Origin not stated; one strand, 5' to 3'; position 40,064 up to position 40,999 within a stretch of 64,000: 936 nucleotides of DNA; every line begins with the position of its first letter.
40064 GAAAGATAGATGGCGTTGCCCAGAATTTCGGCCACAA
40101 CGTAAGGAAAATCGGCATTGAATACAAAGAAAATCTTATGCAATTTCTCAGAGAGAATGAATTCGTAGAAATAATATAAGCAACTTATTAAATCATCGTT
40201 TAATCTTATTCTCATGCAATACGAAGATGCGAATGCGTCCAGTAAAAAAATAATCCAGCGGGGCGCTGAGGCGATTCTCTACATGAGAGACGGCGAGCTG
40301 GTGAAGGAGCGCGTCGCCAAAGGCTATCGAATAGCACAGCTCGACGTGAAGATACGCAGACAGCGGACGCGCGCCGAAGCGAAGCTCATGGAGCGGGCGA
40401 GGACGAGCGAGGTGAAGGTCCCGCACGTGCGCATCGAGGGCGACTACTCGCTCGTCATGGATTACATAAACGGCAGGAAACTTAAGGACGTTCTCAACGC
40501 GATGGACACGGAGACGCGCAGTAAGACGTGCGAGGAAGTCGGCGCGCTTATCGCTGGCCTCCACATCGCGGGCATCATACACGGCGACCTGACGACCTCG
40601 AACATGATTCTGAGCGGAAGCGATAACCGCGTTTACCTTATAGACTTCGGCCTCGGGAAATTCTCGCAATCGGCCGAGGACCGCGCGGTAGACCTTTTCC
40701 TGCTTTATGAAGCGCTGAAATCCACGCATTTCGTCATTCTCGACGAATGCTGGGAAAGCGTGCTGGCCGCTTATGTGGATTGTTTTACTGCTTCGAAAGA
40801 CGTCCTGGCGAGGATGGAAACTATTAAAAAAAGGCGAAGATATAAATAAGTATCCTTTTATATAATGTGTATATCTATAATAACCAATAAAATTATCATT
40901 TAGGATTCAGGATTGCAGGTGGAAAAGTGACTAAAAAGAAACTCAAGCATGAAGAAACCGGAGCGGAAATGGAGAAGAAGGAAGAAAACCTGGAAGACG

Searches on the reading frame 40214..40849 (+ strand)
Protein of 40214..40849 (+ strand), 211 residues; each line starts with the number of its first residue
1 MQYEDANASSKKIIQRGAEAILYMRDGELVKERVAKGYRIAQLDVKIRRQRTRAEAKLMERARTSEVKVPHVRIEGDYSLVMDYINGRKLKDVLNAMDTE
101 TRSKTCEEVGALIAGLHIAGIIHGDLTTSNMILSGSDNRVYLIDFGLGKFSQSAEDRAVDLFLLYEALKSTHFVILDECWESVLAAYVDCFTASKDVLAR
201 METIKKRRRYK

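Call 3: search_protein_families(library=pfam, proteins=[window:40214-40849:+], max_evalue=1)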
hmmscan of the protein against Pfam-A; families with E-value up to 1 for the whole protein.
window:40214-40849:+ (211 aa): 13 families
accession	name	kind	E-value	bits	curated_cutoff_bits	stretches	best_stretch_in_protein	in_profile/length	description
PF00069.31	Pkinase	-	2.3e-11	44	31.7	1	48-156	41-153/263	Protein kinase domain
PF01163.29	RIO1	-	3.3e-11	43.6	22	1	46-146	49-149/187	RIO domain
PF01636.29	APH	-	1.2e-09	38.7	23.2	2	120-150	169-199/239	Phosphotransferase enzyme family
PF06293.20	Kdo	-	3.6e-09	36.8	21.3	1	43-187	49-207/207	Lipopolysaccharide kinase (Kdo/WaaP) family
PF03109.22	ABC1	-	3.3e-08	33.4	22.9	1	62-156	125-222/244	ABC1 atypical kinase-like domain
PF07714.23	PK_Tyr_Ser-Thr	-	4.1e-07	30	23.1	1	49-154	45-155/258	Protein tyrosine and serine/threonine kinase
PF19974.5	TCAD9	-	0.00021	21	40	1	116-145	294-321/429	Ternary complex associated domain 9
PF06176.17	WaaY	-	0.00077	19.6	20.3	1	72-160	112-191/229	Lipopolysaccharide core biosynthesis protein (WaaY)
PF22303.2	OspG_kinase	-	0.0021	18.6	27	1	72-145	57-127/152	Protein kinase OspG, kinase domain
PF02958.26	EcKL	-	0.0033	17.2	22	1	116-189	212-283/294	Ecdysteroid kinase-like family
PF01633.27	Choline_kinase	-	0.019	14.7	29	1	121-151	164-194/300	Choline/ethanolamine kinase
PF17667.7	Pkinase_fungal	-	0.082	12.1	24.1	1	116-153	302-344/387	Fungal protein kinase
PF03790.18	KNOX1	-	0.23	11.7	26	1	181-207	13-41/43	KNOX1 domain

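Call 4: search_protein_families(library=ncbifam, proteins=[window:40214-40849:+], max_evalue=1)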
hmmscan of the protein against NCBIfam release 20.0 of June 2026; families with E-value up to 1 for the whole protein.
window:40214-40849:+ (211 aa): 29 families (the best 25 are shown)
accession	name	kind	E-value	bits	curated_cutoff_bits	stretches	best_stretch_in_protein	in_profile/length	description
TIGR03724.2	arch_bud32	equivalog_domain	1.3e-59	200.9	125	1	17-210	1-192/193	KEOPS complex kinase/ATPase Bud32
NF011462.0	PRK14879.1-3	equivalog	1.9e-53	181.1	174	1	14-211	3-190/192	Kae1-associated kinase Bud32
NF011463.0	PRK14879.1-4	equivalog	2.7e-53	180.8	188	1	10-211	19-225/237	Kae1-associated kinase Bud32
NF007174.0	PRK09605.1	equivalog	3.3e-53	181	447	1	7-211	334-535/535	bifunctional N(6)-L-threonylcarbamoyladenine synthase/serine/threonine protein kinase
NF011464.0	PRK14879.1-7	equivalog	5.4e-50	170.2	246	1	26-211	27-214/221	Kae1-associated kinase Bud32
NF011460.0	PRK14879.1-1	equivalog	1.3e-46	158.7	199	1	12-210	14-220/232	Kae1-associated kinase Bud32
NF011461.0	PRK14879.1-2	equivalog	7.7e-37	127.2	372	1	10-210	4-209/225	Kae1-associated kinase Bud32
NF002475.0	PRK01723.1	equivalog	1.2e-10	40.8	142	1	48-187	84-235/241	3-deoxy-D-manno-octulosonic acid kinase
NF052427.1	StpK7MSMEG_1200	equivalog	1.5e-09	36.9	900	1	73-150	77-157/601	serine/threonine protein kinase StpK7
NF033483.0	PknB_PASTA_kin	equivalog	7.3e-09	35.2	450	1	80-151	84-157/563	Stk1 family PASTA domain-containing Ser/Thr kinase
NF041310.1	Prot_Kin_Rio1_Halo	equivalog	1.7e-08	34.2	480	1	46-146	137-236/273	serine/threonine-protein kinase Rio1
NF047741.1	antiphage_MADS6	equivalog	2.8e-07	29.5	460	1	46-155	241-353/612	methylation-associated defense system protein kinase MAD6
NF038151.1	lanthi_synth_III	equivalog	3.3e-06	25.8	575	1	100-152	336-387/833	class III lanthionine synthetase LanKC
TIGR03903.1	TOMM_kin_cyc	equivalog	6.7e-06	24.2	705.75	1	81-158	57-140/1267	TOMM system kinase/cyclase fusion protein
NF006620.0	PRK09188.1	equivalog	7.2e-06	25.3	490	1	47-151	63-162/365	serine/threonine protein kinase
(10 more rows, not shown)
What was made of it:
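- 40214..40849 (+): Bud32 (KEOPS kinase/ATPase), the start of the conserved backbone Bud32-S5-L30-L15-SecY. NCBIfam arch_bud32 200.9 bits against a cutoff of 125 (call 4).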
